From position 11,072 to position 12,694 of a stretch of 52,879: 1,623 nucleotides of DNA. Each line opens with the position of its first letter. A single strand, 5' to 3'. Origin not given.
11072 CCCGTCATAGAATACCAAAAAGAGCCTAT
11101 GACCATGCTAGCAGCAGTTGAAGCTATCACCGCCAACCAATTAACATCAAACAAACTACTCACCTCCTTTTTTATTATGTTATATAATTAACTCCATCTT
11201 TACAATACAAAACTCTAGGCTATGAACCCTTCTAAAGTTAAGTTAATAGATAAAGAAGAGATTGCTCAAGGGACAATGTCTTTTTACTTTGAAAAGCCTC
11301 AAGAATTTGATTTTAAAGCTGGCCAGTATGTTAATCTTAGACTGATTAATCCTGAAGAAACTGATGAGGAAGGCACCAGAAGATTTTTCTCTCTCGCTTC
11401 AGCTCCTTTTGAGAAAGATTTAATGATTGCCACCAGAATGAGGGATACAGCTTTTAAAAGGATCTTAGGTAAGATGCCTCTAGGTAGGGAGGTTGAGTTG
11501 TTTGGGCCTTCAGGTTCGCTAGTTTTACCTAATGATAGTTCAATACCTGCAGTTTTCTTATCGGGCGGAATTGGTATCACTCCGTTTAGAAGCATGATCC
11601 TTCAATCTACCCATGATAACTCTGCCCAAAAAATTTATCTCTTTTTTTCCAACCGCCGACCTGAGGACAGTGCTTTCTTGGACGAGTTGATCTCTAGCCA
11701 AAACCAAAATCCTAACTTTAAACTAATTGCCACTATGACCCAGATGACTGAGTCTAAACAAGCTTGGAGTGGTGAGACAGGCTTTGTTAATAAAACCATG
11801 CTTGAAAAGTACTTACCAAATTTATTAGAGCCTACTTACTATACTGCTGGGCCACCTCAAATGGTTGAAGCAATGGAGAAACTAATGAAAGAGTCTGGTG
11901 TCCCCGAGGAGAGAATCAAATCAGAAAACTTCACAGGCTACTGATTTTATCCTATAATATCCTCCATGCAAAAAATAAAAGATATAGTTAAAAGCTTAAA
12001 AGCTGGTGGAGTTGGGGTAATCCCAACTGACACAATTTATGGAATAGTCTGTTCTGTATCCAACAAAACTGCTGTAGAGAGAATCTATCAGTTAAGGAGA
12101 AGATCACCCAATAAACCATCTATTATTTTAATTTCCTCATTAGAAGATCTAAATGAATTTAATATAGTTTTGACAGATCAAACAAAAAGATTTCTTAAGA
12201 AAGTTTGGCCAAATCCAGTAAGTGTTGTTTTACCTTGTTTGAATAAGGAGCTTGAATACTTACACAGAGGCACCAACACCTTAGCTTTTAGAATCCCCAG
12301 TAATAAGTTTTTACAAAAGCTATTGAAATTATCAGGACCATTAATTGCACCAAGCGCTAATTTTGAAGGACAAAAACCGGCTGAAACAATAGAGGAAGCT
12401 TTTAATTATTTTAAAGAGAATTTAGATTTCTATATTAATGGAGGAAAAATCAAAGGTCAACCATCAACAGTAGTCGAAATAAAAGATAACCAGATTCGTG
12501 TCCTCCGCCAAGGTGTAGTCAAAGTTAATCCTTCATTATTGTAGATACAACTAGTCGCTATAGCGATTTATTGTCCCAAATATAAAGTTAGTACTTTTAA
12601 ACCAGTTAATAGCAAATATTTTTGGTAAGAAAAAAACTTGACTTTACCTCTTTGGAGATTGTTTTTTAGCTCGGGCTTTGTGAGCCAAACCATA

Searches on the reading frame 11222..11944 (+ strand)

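Call 77: search_protein_families(library=pfam, proteins=[window:11222-11944:+], max_evalue=0.001)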
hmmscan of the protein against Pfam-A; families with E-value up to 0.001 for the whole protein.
window:11222-11944:+ (240 aa): 3 families
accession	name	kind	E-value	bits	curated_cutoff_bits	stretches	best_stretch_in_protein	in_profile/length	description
PF00175.26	NAD_binding_1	-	2e-20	73.9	22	1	112-219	1-108/109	Oxidoreductase NAD-binding domain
PF08030.17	NAD_binding_6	-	4.6e-05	24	22.2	1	111-183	5-85/156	Ferric reductase NAD binding domain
PF00970.30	FAD_binding_6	-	0.0001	23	21.1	1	6-100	2-97/99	Oxidoreductase FAD-binding domain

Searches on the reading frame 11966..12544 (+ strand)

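Call 77: search_protein_families(library=pfam, proteins=[window:11966-12544:+], max_evalue=0.001)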
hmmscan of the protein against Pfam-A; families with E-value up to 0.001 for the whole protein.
window:11966-12544:+ (192 aa): 1 family
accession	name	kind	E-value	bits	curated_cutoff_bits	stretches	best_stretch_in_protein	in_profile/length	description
PF01300.24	Sua5_yciO_yrdC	-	1.1e-49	168.8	25.1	1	10-183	2-178/178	Telomere recombination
